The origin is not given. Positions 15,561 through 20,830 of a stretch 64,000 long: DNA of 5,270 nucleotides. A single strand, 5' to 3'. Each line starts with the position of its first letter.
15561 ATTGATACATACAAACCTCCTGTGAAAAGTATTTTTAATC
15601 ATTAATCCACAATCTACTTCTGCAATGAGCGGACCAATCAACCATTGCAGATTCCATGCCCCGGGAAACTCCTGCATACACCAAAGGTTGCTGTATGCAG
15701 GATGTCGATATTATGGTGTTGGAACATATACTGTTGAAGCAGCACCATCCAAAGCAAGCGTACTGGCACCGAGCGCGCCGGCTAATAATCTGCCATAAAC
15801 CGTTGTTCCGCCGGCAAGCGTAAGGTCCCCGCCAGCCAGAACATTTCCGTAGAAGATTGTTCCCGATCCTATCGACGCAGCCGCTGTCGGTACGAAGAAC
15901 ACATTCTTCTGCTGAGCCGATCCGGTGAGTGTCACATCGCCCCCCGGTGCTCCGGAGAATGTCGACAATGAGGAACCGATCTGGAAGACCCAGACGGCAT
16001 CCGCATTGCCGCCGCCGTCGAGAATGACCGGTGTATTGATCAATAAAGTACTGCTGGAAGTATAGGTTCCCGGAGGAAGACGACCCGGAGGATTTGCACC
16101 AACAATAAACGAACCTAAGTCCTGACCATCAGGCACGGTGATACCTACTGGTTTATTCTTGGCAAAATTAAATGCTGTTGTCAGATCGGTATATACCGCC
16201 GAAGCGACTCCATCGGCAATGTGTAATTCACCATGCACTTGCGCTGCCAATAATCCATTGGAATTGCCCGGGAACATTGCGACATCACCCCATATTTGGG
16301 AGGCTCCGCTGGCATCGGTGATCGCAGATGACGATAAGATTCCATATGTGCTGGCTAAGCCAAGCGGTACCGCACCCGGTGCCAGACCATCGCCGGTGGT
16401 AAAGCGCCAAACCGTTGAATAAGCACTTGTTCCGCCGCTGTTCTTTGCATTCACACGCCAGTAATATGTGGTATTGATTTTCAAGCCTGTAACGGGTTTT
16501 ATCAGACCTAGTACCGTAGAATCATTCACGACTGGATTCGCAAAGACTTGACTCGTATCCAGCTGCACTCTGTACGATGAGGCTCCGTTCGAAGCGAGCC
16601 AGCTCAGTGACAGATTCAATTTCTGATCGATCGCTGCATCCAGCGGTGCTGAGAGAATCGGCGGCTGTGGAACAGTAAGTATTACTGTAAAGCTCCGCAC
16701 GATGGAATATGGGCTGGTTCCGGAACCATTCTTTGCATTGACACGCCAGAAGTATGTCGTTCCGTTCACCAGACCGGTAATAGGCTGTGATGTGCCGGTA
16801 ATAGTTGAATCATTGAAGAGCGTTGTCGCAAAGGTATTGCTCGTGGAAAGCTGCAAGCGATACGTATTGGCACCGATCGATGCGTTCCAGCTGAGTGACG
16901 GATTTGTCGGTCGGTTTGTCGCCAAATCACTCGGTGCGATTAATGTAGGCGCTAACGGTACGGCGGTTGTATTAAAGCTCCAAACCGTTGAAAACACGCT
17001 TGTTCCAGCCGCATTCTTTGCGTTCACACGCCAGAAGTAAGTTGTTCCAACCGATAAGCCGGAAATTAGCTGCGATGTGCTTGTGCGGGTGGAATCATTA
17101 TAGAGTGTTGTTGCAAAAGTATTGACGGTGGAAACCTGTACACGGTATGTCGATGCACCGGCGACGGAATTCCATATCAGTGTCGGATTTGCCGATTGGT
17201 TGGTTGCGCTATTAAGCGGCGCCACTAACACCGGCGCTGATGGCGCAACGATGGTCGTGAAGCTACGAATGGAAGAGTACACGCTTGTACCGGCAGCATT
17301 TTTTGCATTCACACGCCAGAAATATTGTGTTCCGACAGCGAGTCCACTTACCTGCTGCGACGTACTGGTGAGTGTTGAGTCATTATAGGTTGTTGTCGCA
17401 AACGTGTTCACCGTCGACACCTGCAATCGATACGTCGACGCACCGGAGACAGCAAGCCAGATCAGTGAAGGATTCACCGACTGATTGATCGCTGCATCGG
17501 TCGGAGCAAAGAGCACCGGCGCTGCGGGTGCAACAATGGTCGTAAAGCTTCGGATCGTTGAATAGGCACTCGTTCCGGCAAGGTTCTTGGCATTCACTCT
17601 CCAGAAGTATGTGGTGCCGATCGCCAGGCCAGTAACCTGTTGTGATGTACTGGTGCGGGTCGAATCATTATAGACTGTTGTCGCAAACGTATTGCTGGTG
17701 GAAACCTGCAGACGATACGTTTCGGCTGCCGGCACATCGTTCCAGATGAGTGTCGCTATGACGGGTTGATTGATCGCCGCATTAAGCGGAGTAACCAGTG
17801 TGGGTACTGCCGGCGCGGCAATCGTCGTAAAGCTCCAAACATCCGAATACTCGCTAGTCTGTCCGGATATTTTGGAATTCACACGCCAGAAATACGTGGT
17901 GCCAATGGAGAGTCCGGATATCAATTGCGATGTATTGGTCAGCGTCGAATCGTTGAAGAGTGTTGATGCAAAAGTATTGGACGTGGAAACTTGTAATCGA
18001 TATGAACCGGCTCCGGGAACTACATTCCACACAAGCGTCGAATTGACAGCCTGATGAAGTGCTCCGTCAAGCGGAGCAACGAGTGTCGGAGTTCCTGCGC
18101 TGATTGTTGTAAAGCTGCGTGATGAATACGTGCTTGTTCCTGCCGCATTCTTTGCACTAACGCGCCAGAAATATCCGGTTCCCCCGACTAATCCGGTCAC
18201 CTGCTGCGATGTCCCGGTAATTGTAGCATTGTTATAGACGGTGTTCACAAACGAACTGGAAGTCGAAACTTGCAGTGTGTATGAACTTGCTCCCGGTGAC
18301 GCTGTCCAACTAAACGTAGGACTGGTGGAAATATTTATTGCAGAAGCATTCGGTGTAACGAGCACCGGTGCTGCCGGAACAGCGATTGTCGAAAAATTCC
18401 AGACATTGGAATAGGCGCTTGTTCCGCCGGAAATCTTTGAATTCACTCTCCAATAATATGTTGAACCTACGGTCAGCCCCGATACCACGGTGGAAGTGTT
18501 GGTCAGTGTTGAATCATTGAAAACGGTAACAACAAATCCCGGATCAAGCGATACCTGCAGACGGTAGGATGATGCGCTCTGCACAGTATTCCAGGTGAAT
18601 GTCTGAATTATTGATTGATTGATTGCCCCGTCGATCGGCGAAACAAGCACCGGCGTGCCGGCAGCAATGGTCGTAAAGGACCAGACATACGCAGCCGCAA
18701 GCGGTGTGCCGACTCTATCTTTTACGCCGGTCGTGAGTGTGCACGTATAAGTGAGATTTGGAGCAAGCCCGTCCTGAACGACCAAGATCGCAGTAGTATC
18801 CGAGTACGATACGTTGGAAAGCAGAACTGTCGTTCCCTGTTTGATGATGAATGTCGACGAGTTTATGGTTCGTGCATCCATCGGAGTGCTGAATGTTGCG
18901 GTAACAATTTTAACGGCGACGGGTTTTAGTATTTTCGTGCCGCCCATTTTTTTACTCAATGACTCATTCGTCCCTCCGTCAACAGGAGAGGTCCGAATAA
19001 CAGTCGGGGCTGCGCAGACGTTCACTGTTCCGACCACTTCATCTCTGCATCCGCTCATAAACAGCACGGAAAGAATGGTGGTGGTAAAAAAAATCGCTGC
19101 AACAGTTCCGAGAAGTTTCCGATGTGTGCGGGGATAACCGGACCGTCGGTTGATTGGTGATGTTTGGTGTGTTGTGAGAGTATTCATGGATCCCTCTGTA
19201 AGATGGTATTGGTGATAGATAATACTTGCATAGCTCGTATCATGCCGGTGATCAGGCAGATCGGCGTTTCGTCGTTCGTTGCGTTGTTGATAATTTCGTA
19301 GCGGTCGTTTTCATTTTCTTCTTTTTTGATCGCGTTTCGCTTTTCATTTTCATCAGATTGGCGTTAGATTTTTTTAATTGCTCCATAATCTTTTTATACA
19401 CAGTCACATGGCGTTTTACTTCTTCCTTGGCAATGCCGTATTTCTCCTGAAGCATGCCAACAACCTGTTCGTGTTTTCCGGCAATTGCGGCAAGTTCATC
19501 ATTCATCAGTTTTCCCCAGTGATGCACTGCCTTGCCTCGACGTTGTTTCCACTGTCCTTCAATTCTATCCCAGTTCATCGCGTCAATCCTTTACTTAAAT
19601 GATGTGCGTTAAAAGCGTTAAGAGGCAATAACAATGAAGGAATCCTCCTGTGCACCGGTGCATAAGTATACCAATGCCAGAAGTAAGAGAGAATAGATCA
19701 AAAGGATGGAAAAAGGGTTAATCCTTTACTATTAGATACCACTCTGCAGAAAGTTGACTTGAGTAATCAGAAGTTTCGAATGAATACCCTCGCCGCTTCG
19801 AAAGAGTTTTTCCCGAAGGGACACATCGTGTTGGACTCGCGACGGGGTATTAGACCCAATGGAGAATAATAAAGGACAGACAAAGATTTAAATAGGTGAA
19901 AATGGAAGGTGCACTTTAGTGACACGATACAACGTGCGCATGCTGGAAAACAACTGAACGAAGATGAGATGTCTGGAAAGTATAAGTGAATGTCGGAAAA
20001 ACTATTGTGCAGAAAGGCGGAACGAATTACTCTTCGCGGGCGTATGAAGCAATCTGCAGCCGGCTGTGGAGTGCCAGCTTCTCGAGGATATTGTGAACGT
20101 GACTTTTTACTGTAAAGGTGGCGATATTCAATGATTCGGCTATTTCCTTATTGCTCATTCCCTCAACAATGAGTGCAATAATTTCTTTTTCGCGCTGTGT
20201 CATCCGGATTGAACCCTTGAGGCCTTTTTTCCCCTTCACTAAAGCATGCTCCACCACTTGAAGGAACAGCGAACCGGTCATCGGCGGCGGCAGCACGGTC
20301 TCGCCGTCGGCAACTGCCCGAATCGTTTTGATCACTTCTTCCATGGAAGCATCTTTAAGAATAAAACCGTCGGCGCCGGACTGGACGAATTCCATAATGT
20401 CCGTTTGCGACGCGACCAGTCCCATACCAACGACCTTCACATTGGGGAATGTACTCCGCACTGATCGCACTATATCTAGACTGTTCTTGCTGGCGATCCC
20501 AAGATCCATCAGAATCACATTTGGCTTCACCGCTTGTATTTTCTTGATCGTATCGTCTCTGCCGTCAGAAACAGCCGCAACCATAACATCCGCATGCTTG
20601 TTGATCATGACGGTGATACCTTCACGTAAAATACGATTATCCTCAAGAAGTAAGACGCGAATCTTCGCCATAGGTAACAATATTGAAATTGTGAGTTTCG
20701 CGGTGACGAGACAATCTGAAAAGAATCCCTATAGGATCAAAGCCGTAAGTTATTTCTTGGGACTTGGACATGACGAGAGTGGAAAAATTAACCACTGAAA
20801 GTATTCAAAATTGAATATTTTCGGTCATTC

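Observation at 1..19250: Accessory island of seven DUF3494 (ice-binding-like) paralogs with combinatorial anchoring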

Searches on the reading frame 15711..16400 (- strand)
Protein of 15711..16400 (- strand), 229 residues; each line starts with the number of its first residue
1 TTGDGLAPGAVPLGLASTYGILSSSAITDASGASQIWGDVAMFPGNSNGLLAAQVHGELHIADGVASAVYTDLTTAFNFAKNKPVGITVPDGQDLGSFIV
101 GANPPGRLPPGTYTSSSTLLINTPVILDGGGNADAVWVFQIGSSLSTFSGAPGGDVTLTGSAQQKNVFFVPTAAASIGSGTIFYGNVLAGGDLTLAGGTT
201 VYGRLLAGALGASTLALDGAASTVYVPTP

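Call 56: search_solved_structures(query=window:15711-16400:-, max_evalue=0.001)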
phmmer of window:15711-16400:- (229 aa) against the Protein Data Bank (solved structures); distinct sequences matched with E-value up to 0.001: 25.
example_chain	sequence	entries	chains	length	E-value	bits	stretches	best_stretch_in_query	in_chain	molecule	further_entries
6eio_A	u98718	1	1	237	5.8e-20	75.2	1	11-214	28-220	Antifreeze protein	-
5uyt_A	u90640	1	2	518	1.3e-19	74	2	8-219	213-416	Ice-binding protein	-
8x0z_A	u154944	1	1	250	4.6e-17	65.7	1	9-209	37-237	Ice-binding protein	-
8x1p_A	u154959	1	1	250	7.1e-17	65.1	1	9-209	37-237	Ice-binding protein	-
4nu2_A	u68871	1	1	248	7.6e-17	65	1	9-209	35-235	Antifreeze protein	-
8x1l_A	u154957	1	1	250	7.7e-17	65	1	9-209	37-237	Ice-binding protein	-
7ehk_A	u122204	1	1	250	1e-16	64.6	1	9-209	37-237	Ice-binding protein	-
8x1o_A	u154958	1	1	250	1.1e-16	64.6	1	9-208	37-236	Ice-binding protein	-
7bwx_A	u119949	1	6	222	7.4e-16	61.8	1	11-221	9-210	Ice-binding protein isoform1a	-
7bwy_A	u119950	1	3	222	1.6e-15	60.8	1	11-221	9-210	Ice-binding protein isoform1a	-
6bg8_A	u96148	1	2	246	2.5e-15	60.1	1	108-208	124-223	Ig domain protein, group 2 domain protein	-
4nu3_A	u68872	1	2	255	6.6e-15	58.7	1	9-209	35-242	ice-binding protein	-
3wp9_A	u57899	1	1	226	2.9e-14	56.6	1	7-209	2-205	Ice-binding protein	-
4nuh_A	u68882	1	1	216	2e-13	53.9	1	10-208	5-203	ice-binding protein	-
9lhr_A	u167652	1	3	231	5.1e-13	52.5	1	7-207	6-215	DUF3494 domain-containing protein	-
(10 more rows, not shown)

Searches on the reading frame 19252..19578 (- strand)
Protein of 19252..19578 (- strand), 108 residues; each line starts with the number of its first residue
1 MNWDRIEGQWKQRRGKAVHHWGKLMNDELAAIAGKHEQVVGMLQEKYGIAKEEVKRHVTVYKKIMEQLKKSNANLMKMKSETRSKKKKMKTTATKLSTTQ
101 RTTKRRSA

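Call 10: search_protein_families(library=pfam, proteins=[window:19252-19578:-], max_evalue=0.001)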
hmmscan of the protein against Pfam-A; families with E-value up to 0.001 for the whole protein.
window:19252-19578:- (108 aa): 1 family
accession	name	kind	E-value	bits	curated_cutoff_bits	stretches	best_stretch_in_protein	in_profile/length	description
PF05532.17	CsbD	-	3.2e-15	56.2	40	1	4-56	1-53/53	CsbD-like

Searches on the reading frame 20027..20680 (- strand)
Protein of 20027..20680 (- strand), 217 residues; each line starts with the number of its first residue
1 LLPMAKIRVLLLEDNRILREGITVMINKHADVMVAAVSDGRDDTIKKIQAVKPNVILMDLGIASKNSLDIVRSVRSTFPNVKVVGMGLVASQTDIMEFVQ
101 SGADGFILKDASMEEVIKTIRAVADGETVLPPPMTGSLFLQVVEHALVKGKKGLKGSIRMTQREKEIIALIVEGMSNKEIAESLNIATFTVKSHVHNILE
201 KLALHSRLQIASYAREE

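Call 7: search_protein_families(library=pfam, proteins=[window:20027-20680:-], max_evalue=0.001)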
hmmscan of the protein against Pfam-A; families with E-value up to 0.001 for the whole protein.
window:20027-20680:- (217 aa): 4 families
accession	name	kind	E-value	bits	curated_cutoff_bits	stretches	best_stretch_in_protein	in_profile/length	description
PF00196.25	GerE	-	4.2e-19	68.4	23.5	1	160-214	3-57/57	Bacterial regulatory proteins, luxR family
PF00072.30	Response_reg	-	1.1e-14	55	30.2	1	9-120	1-110/111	Response regulator receiver domain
PF08281.18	Sigma70_r4_2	-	1.9e-08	34.3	25.7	1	159-202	10-54/54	Sigma-70, region 4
PF04545.22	Sigma70_r4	-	8.4e-06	25.6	24.1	1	160-202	5-48/50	Sigma-70, region 4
